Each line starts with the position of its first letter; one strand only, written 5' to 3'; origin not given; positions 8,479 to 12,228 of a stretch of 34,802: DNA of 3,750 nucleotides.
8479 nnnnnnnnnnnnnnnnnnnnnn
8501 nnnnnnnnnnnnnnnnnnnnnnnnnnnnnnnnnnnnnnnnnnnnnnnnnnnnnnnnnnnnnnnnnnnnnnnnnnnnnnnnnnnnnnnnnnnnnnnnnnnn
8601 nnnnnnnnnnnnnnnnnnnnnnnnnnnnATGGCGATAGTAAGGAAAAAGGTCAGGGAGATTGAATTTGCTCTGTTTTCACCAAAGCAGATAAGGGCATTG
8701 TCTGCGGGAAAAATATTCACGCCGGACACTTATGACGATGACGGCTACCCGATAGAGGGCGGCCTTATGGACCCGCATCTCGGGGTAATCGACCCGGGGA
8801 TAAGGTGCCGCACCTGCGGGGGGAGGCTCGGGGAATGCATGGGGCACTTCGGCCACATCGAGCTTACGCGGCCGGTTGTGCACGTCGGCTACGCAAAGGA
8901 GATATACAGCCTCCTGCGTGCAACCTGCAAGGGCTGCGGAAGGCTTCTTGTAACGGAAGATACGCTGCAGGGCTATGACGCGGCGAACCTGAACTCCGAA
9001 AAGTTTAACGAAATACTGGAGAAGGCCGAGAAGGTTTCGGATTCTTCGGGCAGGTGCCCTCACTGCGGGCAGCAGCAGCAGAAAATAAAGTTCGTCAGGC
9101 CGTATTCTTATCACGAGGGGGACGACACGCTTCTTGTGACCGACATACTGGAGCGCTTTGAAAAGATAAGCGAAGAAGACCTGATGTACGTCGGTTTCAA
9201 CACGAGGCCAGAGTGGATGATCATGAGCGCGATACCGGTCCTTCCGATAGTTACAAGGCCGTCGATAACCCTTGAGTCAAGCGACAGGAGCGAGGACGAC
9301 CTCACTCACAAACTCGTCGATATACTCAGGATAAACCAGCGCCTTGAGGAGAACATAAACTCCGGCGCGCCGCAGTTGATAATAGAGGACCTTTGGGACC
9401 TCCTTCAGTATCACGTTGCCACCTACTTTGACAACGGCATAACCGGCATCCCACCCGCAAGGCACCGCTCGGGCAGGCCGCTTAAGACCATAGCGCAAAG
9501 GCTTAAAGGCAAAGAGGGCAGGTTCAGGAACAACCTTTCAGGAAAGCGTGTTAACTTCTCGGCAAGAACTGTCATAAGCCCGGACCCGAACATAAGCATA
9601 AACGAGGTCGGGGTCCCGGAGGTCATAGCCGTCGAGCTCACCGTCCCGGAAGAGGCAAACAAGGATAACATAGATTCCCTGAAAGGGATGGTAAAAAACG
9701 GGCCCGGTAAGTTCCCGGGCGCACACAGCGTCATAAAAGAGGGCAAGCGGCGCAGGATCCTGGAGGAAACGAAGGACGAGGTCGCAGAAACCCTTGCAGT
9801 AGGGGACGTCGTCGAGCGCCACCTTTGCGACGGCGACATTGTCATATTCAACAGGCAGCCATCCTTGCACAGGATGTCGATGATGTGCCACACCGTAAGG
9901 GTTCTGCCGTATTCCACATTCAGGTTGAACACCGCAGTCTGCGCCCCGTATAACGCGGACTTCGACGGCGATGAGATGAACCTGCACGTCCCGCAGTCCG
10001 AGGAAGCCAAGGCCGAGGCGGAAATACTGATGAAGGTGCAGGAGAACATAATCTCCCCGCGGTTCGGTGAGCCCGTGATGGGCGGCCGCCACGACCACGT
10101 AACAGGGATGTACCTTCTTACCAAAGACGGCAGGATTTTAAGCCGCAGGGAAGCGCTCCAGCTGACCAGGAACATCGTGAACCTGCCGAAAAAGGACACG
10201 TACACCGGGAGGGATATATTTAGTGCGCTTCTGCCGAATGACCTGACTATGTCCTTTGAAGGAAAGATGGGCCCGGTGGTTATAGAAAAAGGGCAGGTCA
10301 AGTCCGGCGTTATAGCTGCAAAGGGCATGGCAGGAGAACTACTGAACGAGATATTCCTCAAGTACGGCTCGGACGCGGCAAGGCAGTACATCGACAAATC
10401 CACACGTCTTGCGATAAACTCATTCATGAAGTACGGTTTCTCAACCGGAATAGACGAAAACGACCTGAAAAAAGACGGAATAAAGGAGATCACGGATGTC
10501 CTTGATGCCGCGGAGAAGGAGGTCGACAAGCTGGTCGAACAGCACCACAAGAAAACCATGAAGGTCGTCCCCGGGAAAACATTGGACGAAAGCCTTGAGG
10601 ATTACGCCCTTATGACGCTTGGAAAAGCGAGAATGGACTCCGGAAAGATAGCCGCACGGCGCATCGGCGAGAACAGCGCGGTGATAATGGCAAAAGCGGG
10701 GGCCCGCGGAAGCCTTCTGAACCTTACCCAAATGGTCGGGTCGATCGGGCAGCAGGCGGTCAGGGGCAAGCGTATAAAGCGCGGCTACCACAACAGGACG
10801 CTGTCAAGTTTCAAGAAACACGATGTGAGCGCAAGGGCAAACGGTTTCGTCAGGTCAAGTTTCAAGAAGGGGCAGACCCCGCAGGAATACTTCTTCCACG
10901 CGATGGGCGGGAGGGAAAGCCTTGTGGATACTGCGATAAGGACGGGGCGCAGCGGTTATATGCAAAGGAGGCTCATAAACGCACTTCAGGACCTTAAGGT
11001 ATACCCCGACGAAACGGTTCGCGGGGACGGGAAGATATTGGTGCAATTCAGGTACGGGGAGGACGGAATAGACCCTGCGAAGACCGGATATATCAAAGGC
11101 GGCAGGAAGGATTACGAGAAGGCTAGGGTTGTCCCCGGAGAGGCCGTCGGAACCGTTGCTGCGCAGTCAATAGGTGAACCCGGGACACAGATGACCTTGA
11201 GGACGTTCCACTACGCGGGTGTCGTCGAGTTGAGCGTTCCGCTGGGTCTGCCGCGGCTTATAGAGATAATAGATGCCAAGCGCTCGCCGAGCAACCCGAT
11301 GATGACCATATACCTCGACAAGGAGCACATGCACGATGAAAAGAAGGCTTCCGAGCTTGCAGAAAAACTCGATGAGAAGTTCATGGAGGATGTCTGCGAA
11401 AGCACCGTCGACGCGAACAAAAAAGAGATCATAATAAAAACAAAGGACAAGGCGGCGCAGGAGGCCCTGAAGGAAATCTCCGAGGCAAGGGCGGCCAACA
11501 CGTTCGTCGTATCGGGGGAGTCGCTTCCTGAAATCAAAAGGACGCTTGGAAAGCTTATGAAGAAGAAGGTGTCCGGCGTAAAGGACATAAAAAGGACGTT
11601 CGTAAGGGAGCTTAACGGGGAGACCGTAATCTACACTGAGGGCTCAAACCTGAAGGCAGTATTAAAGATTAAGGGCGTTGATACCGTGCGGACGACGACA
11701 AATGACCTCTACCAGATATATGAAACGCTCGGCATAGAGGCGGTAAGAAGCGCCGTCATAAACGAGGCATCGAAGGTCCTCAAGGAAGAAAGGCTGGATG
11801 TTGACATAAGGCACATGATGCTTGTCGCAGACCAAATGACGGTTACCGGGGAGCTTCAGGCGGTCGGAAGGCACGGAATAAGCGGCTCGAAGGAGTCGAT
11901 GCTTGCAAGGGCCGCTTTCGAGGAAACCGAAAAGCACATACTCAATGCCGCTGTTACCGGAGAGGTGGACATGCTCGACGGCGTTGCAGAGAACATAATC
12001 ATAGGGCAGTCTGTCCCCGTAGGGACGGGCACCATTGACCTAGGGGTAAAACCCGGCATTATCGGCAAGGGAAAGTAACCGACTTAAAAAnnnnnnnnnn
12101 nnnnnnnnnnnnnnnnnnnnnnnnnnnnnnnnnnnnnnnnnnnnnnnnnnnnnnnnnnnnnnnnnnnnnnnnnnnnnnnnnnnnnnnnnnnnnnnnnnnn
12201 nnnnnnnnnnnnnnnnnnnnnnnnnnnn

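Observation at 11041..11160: RNA polymerase A' and A'' encoded as one continuous ORF, alongside a split rpoB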

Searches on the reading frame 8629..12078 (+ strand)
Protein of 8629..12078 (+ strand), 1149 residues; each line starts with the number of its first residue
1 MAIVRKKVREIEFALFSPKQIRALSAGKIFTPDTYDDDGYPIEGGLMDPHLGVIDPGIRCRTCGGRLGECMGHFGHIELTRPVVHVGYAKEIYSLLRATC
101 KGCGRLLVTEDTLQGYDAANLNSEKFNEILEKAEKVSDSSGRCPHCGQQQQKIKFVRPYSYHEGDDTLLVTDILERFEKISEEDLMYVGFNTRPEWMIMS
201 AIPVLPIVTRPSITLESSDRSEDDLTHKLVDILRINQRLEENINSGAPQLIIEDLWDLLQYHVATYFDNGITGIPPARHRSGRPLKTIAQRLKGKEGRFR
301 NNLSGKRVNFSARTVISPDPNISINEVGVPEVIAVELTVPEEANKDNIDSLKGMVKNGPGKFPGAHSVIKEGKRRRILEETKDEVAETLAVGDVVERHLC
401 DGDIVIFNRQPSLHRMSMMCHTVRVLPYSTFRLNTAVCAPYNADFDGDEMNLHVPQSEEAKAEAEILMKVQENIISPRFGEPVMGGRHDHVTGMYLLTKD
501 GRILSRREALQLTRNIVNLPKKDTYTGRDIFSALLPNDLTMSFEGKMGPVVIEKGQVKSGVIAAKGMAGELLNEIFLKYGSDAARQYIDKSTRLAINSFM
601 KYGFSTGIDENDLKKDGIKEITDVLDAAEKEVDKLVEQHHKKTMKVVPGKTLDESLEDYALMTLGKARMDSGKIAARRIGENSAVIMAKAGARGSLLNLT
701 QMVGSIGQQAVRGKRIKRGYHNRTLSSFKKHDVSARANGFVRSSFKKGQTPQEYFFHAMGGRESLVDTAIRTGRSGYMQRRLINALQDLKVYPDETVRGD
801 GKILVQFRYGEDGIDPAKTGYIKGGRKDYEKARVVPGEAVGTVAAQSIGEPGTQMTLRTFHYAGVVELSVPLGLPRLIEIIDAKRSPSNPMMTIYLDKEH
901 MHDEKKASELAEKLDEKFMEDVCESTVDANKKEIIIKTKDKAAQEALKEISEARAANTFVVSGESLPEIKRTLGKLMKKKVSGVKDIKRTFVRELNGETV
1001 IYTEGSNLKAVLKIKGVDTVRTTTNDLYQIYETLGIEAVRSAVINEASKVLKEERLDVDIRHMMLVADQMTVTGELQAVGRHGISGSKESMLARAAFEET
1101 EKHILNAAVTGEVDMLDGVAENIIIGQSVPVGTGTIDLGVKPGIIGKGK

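Call 10: find_homologous_proteins(query=window:8629-12078:+, region=700-1000)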
Query window:8629-12078:+, residues 700-1000 (301 aa): 7936 proteins with E <= 0.001 among 8000 candidates; the best 120 are listed.
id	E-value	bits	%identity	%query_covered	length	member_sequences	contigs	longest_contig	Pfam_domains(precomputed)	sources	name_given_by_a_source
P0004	8.2e-190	647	99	100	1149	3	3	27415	PF04998.23,PF00623.26,PF04983.24,PF05000.23,PF04997.18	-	-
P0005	1.5e-130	453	70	100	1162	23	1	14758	PF04998.23,PF00623.26,PF04983.24,PF05000.23,PF04997.18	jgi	-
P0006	7.5e-126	437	68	100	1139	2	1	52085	PF04998.23,PF00623.26,PF04983.24,PF05000.23,PF04997.18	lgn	-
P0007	8.6e-126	437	67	100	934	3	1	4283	PF04998.23,PF00623.26,PF04983.24,PF05000.23,PF04997.18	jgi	-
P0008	2.3e-125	436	68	100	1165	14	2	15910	PF04998.23,PF00623.26,PF04983.24,PF05000.23,PF04997.18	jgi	jgi:DNA-directed RNA polymerase subunit A'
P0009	3.8e-125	435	69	100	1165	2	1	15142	PF04998.23,PF00623.26,PF04983.24,PF05000.23,PF04997.18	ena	-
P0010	2.5e-124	432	68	99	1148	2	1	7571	PF04998.23,PF00623.26,PF04983.24,PF05000.23,PF04997.18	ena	-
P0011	1.2e-123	430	67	100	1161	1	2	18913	PF04998.23,PF00623.26,PF04983.24,PF05000.23,PF04997.18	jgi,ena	-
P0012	2.0e-122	426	67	100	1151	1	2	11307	PF04998.23,PF00623.26,PF04983.24,PF05000.23,PF04997.18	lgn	-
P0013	5.0e-122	425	69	100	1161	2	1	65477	PF04998.23,PF00623.26,PF04983.24,PF05000.23,PF04997.18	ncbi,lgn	ncbi:MAG: DNA-directed RNA polymerase subunit A' [Candidatus Altiarchaeota archaeon]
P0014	5.0e-118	412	67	100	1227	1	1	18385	PF04998.23,PF00623.26,PF04983.24,PF05000.23,PF04997.18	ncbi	ncbi:MAG: DNA-directed RNA polymerase subunit A' [Candidatus Altiarchaeota archaeon]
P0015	2.3e-117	409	64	99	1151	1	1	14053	PF04998.23,PF00623.26,PF04983.24,PF05000.23,PF04997.18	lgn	-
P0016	5.2e-117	408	64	100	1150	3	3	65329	PF04998.23,PF00623.26,PF04983.24,PF05000.23,PF04997.18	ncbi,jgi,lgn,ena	-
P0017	1.5e-114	400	63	100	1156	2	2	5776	PF04998.23,PF00623.26,PF04983.24,PF05000.23,PF04997.18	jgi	-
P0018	3.4e-113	396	64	98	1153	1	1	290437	PF04998.23,PF00623.26,PF04983.24,PF05000.23,PF04997.18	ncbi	ncbi:MAG: DNA-directed RNA polymerase subunit A' [Candidatus Altiarchaeota archaeon]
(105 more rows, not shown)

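Call 29: find_encoding_contigs(protein=P0004, flank=1500, max_places=6)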
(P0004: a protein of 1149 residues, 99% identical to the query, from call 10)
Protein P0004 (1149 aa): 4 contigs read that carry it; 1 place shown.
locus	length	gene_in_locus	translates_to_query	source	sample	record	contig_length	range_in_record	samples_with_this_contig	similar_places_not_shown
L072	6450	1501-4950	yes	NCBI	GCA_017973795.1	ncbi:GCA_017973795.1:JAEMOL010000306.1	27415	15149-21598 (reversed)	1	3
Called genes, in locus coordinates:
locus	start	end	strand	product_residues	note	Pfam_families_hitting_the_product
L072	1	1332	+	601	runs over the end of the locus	PF04566:RNA_pol_Rpb2_4, PF04567:RNA_pol_Rpb2_5 (weak), PF00562:RNA_pol_Rpb2_6, PF04560:RNA_pol_Rpb2_7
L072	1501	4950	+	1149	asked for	PF04997:RNA_pol_Rpb1_1, PF00623:RNA_pol_Rpb1_2, PF04983:RNA_pol_Rpb1_3, PF05000:RNA_pol_Rpb1_4, PF04998:RNA_pol_Rpb1_5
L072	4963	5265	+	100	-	PF01248:Ribosomal_L7Ae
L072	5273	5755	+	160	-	PF26594:KH_NusA_2nd (faint), PF07650:KH_2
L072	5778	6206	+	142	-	PF00164:Ribosom_S12_S23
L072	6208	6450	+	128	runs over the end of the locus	PF00410:Ribosomal_S8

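Call 65: predict_structure(alignment_id=A1)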
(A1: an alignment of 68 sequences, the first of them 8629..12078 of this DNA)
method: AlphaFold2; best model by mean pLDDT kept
length: 1149 residues; sequences in the alignment: 68
mean_pLDDT: 60.9   pTM: 0.34
mean pLDDT of the five models: 60.9, 60.7, 58.6, 57.3, 55.0
residues with pLDDT >= 90: 23; 70-90: 506; 50-70: 191; < 50: 429
segments of 3 or more residues with pLDDT < 50: 1-13, 30-58, 67-72, 206-226, 269-322, 408-419, 429-451, 472-488, 603-611, 680-733, 735-746, 759-781, 803-874, 1055-1059, 1079-1149
pLDDT, mean of each block of 10 residues (from residue 1): 31 63 62 34 34 40 51 67 83 90 87 73 79 87 87 80 84 89 83 85 53 25 47 72 76 77 64 33 31 28 27 33 56 76 85 86 84 64 83 86 60 36 63 29 31 60 59 38 41 73 81 82 87 89 77 87 70 81 77 72 37 70 88 90 78 78 74 65 32 26 28 28 37 46 50 54 31 36 56 55 43 32 40 41 37 30 31 50 60 86 85 83 80 81 76 69 78 81 83 83 86 84 82 81 75 53 58 61 28 29 44 38 35 39 38
secondary structure, 60 per line:
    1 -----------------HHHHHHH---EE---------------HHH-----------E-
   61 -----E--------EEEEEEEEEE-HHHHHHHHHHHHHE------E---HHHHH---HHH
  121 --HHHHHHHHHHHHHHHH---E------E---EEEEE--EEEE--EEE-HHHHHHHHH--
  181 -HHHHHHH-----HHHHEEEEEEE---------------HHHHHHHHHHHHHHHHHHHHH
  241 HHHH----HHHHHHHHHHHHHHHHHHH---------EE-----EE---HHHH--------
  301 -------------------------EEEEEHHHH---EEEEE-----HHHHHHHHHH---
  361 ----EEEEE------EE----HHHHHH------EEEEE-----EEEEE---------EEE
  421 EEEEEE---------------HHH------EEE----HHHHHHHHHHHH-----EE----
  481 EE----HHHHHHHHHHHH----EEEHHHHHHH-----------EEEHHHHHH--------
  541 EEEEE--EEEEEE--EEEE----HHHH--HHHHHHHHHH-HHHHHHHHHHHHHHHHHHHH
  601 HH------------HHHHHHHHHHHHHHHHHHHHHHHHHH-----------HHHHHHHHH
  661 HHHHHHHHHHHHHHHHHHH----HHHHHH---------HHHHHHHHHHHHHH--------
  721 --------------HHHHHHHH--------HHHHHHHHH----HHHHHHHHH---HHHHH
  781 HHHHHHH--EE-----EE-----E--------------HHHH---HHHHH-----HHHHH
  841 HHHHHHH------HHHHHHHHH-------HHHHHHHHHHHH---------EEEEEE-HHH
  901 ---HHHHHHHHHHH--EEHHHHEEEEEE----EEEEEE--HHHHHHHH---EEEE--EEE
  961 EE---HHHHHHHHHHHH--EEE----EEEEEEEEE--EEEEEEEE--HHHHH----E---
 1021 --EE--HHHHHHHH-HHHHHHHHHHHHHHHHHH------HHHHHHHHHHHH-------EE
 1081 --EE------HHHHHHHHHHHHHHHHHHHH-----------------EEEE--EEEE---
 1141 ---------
elements in order (helices of 4 or more, strands of 3 or more residues): H18-24 E75-84 H86-98 H110-114 H123-138 E153-157 E160-163 E166-168 H170-178 H182-188 H194-197 E198-204 H220-244 H249-267 H289-292 E326-330 H331-334 E338-342 H348-357 E365-369 H382-387 E394-398 E404-408 E418-426 E451-453 H458-469 H487-498 E503-505 H506-512 E524-526 H527-532 E541-545 E548-553 E556-559 H564-567 H570-579 H581-602 H615-640 H652-679 H684-689 H699-712 H735-742 H751-759 H764-772 H776-787 H819-822 H826-830 H836-847 H854-862 H870-881 E891-896 H904-914 H919-922 E923-928 E933-938 H941-948 E952-955 E958-962 H966-977 E980-982 E987-995 E998-1005 H1008-1012 H1027-1034 H1036-1053 H1060-1071 H1091-1110 E1128-1131 E1134-1137

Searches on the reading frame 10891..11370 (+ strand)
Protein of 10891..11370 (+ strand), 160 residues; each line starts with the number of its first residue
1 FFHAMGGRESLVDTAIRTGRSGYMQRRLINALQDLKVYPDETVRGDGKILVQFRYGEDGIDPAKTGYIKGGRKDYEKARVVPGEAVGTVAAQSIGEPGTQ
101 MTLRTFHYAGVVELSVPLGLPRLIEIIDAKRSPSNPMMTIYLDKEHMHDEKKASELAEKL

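Call 34: search_solved_structures(query=window:10891-11370:+, show_alignments=5, max_evalue=0.00001)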
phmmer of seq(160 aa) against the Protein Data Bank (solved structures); distinct sequences matched with E-value up to 0.00001: 119 (the best 60 are shown).
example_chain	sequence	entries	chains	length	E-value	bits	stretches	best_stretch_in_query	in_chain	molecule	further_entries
7a6h_A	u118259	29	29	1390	1.2e-41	145.2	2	52-148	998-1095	DNA-directed RNA polymerase III subunit RPC1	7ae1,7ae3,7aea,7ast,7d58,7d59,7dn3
5x4z_A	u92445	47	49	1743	3.6e-41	143.7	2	48-155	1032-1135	DNA-directed RNA polymerase subunit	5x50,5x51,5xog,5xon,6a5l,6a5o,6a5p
7ui9_A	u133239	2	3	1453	1.3e-39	138.6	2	76-154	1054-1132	DNA-directed RNA polymerase II subunit RPB1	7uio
9kdq_A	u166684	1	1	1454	1.3e-39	138.6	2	76-154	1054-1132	DNA-directed RNA polymerase II subunit RPB1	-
3j0k_A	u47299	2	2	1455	1.3e-39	138.6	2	76-154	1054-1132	DNA-directed RNA polymerase II largest subunit | DNA-directed RNA polymerase II subunit RPB1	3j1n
5fj8_A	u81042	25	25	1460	1.8e-39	138.2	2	37-145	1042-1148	DNA-DIRECTED RNA POLYMERASE III SUBUNIT RPC1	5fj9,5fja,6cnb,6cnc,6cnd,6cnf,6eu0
5ip7_A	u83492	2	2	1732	2.2e-39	137.9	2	76-154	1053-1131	DNA-directed RNA polymerase II subunit RPB1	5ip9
4a3b_A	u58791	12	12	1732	2.2e-39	137.9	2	76-154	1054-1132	DNA-DIRECTED RNA POLYMERASE II SUBUNIT RPB1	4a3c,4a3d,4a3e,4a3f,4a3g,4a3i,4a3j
1i3q_A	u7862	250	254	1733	2.2e-39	137.9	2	76-154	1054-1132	DNA-DIRECTED RNA POLYMERASE II LARGEST SUBUNIT | RPB1 | DNA-directed RNA polymerase II subunit RPB1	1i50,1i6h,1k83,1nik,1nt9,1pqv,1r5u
8u9x_A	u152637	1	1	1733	4e-39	137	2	76-154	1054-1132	DNA-directed RNA polymerase II subunit RPB1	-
7ega_o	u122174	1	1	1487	2.4e-38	134.5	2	74-156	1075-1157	DNA-directed RNA polymerase subunit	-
3h0g_A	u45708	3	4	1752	2.7e-38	134.3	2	74-142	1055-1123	DNA-directed RNA polymerase II subunit rpb1 | RNA polymerase II subunit Rpb1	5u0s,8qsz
9eh1_A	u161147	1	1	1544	2.7e-38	134.3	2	74-156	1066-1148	DNA-directed RNA polymerase subunit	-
9fyx_A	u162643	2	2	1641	3.3e-38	134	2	74-156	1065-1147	DNA-directed RNA polymerase subunit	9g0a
7ena_PA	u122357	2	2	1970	6.2e-38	133.2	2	75-156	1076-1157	RPB1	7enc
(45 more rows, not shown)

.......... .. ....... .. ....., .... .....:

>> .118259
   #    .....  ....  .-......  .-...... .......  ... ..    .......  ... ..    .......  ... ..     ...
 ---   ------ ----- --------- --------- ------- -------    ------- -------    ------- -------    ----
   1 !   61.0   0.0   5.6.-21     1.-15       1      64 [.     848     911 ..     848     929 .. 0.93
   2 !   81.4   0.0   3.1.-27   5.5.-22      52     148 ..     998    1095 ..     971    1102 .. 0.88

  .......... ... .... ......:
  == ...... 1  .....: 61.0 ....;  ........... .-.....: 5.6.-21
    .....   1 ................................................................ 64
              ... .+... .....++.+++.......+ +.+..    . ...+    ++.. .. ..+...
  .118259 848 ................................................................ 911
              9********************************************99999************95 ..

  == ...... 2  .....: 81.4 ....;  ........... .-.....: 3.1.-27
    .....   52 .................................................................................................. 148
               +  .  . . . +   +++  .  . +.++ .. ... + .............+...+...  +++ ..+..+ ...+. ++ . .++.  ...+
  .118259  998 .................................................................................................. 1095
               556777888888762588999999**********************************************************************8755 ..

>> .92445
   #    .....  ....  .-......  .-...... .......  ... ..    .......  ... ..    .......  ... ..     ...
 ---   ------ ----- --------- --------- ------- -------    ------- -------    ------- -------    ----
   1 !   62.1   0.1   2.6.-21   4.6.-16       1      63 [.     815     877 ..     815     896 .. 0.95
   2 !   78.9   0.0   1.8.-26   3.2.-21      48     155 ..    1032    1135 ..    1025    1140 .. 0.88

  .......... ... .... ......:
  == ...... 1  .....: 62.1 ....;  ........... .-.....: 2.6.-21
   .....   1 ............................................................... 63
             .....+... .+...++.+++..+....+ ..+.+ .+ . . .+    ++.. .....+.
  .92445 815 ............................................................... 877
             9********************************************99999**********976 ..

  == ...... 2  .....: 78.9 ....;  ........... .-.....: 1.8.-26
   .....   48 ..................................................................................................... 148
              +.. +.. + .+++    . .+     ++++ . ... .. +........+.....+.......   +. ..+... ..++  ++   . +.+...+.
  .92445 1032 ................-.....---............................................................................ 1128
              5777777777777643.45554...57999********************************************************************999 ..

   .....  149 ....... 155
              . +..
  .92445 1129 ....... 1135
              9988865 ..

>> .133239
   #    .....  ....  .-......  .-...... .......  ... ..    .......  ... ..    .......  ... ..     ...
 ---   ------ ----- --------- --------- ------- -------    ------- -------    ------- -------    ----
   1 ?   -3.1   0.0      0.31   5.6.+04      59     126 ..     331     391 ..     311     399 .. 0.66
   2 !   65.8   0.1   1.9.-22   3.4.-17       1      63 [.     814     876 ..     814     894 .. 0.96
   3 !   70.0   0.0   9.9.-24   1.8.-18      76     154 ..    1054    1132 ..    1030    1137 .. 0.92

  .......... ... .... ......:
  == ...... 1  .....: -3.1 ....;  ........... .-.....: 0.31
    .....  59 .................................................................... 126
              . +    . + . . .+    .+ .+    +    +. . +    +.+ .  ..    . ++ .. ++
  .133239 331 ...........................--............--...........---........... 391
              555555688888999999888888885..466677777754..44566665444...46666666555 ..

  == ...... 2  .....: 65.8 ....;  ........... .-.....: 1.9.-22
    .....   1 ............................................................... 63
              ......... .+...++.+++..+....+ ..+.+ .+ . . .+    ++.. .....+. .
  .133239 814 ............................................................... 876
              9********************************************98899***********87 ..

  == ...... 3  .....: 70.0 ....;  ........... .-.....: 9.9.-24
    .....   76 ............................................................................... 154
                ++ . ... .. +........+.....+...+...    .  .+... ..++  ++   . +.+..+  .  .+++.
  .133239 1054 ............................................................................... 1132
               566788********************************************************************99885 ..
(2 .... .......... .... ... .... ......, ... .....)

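Call 76: search_protein_representatives(protein=window:10891-11370:+)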
Query: 160 residues. Proteins with E-value up to 0.001 (for the whole library): 11252; up to 1e-10: 4654; up to 1e-30: 343. The best 150 are listed.
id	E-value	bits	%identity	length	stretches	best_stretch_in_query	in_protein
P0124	5.8e-55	201.5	69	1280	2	72-160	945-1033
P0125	1.1e-53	197.3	46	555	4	1-75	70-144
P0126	4.3e-53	195.4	62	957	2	69-160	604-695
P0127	4.2e-51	189.0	55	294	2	75-158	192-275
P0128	8.4e-51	188.0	61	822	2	74-160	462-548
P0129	1.7e-49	183.7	66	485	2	73-159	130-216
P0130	2.1e-47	177.0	58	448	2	1-104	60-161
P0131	4.3e-46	172.7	51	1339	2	35-159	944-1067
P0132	5.7e-46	172.3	60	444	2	75-158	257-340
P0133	5.9e-45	169.0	61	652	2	73-159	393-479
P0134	3.9e-43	163.1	55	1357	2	67-157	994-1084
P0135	1.6e-42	161.1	52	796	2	64-149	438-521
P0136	1.8e-41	157.7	57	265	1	1-160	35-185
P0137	1.1e-40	155.1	57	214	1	1-147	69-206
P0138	4.7e-40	153.1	56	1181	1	1-160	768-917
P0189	6.2e-36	139.7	55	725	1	1-160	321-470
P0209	3.1e-35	137.5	57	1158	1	1-157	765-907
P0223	7.4e-35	136.2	50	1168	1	1-159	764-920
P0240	2.9e-34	134.3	49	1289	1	1-144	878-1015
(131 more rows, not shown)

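Call 77: list_cluster_members(proteins=[P0138, P0209, P0223, P0240, P0189])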
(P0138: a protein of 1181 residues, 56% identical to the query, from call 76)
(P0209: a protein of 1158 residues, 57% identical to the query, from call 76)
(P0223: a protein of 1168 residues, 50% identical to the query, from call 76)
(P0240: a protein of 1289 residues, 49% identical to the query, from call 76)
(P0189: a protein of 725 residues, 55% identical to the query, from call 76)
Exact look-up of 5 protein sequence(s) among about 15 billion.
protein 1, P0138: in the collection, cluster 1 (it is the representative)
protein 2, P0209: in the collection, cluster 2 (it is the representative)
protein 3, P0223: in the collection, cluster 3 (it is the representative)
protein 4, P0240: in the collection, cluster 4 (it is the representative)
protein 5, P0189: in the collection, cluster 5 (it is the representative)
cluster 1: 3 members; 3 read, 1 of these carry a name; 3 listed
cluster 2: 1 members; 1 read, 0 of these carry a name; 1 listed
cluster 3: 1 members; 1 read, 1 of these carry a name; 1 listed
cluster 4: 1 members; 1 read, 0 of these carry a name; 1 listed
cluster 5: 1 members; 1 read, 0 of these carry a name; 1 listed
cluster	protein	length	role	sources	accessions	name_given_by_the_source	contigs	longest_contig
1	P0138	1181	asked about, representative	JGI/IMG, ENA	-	-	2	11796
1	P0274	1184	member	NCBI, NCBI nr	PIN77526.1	DNA-directed RNA polymerase subunit A' [Candidatus Woesearchaeota archaeon ... | MAG: DNA-directed RNA polymerase subunit A' [Candidatus Woesearchaeota archaeon ...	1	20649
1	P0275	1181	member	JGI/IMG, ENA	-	-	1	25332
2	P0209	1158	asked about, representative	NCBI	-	-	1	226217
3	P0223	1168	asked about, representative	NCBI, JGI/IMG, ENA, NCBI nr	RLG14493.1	MAG: DNA-directed RNA polymerase subunit A' [Candidatus Nanohalarchaeota archaeon] | MAG: DNA-directed RNA polymerase subunit A' [Candidatus Nanohaloarchaeota archaeon]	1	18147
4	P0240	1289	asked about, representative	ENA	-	-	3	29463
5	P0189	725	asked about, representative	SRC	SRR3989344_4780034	-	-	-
